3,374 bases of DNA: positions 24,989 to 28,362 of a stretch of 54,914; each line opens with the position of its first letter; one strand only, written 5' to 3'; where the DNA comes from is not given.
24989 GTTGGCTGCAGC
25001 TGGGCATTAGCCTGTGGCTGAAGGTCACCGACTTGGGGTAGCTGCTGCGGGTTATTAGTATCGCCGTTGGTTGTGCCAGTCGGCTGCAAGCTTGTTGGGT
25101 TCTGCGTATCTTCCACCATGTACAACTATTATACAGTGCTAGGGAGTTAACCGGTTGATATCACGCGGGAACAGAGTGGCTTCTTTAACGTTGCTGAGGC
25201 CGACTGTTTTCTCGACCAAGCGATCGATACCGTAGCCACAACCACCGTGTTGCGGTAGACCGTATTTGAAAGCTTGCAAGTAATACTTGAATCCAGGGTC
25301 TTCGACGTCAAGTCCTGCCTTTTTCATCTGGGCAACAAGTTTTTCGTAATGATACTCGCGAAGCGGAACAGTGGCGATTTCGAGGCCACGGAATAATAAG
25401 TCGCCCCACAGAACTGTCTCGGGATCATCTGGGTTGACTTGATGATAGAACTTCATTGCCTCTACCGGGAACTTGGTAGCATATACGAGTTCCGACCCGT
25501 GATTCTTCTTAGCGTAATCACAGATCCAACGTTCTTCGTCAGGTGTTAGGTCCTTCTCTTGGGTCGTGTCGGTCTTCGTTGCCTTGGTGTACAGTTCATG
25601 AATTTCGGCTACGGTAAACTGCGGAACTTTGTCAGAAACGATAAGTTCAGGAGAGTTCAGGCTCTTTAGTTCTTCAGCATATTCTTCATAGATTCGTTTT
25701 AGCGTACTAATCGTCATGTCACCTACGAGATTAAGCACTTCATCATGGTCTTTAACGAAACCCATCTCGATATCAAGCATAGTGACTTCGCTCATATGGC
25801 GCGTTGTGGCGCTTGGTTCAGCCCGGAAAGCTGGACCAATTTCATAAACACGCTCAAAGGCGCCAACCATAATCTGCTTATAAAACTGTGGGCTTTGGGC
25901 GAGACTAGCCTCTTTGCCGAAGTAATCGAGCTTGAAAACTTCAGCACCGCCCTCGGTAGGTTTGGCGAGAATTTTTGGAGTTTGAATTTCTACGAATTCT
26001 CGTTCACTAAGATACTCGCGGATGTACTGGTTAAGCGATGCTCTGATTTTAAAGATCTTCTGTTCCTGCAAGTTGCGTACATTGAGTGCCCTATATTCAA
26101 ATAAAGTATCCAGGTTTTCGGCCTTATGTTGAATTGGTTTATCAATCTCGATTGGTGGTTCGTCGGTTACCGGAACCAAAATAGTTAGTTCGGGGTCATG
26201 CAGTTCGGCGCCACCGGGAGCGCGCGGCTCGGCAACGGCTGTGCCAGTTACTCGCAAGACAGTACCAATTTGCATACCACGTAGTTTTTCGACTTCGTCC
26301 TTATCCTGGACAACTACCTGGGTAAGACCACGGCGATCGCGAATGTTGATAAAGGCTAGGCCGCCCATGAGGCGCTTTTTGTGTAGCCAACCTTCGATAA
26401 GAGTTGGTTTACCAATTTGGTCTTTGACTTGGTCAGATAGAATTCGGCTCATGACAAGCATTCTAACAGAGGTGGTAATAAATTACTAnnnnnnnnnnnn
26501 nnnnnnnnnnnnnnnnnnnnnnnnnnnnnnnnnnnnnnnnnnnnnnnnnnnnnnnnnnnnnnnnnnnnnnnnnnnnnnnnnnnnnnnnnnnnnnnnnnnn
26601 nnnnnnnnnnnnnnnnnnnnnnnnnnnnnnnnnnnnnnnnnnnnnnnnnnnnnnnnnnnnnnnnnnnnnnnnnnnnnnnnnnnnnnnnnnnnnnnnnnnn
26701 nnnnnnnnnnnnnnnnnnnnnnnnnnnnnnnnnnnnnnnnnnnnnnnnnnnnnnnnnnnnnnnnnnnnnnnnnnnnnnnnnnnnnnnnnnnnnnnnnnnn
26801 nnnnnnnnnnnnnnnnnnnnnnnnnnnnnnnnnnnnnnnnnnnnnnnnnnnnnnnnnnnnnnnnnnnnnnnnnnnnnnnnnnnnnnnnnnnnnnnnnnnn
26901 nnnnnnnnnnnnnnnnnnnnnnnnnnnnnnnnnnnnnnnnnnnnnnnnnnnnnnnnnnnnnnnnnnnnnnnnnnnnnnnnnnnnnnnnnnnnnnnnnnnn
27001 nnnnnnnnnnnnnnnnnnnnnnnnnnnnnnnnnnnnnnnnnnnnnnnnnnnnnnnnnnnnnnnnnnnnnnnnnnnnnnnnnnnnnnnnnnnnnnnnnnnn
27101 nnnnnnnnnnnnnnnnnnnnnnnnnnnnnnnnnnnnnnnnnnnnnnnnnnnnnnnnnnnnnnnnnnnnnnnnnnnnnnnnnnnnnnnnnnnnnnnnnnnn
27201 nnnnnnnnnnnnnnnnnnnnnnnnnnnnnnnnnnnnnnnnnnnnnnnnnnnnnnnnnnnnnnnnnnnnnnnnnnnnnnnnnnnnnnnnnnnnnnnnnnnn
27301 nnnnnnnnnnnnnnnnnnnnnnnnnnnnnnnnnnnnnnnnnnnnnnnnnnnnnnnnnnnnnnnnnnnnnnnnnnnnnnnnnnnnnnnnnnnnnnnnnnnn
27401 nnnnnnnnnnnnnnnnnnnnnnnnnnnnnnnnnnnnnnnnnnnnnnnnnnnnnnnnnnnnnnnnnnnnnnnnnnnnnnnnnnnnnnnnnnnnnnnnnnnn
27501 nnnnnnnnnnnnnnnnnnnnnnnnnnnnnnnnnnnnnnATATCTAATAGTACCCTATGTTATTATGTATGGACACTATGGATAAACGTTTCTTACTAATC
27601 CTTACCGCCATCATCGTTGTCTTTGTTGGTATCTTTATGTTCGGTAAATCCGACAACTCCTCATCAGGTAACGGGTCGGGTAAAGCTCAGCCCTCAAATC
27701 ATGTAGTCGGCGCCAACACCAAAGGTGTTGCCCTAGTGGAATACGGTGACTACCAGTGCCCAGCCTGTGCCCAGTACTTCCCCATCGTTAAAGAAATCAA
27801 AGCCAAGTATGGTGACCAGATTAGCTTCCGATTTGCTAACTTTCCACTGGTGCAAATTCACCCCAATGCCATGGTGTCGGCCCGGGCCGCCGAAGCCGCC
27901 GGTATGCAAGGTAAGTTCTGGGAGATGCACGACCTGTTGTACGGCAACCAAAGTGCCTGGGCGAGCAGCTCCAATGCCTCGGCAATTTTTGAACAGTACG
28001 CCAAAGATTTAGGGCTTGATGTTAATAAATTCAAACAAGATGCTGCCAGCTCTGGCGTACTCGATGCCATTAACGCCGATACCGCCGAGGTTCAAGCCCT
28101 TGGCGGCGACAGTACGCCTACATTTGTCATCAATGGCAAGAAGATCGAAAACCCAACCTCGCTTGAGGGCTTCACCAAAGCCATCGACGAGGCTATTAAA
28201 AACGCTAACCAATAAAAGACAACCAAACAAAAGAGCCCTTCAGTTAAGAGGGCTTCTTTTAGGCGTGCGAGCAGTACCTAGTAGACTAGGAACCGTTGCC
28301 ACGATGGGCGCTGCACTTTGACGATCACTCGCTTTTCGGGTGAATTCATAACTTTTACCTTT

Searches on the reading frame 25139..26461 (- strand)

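Call 90: search_protein_families(library=pfam, proteins=[window:25139-26461:-], max_evalue=0.00001)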
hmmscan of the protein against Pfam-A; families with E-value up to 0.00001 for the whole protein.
window:25139-26461:- (440 aa): 2 families
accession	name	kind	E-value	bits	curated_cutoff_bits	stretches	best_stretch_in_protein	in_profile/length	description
PF00152.25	tRNA-synt_2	-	7.4e-72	242.4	25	1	118-434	3-307/308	tRNA synthetases class II (D, K and N)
PF01336.31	tRNA_anti-codon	-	6.9e-12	45.6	27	1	22-95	3-75/75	OB-fold nucleic acid binding domain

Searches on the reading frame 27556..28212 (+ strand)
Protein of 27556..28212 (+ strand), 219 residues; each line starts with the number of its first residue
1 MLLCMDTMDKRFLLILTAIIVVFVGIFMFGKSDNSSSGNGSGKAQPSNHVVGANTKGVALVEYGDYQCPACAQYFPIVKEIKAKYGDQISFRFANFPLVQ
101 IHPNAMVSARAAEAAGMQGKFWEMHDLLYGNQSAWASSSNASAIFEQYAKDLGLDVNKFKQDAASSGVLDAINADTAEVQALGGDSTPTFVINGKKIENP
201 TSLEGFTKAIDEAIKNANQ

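Call 19: search_protein_families(library=pfam, proteins=[window:27556-28212:+], max_evalue=0.001)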
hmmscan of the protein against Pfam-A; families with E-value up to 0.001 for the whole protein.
window:27556-28212:+ (219 aa): 3 families
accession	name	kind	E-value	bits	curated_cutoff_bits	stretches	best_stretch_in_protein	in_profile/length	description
PF13462.12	Thioredoxin_4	-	1.1e-27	97.7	23.2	1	46-212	3-165/165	Thioredoxin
PF01323.26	DSBA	-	3.7e-14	53.4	25.6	1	60-210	2-190/191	DSBA-like thioredoxin domain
PF13743.12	Thioredoxin_5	-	2.8e-09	37.4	27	1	111-199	80-170/186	Thioredoxin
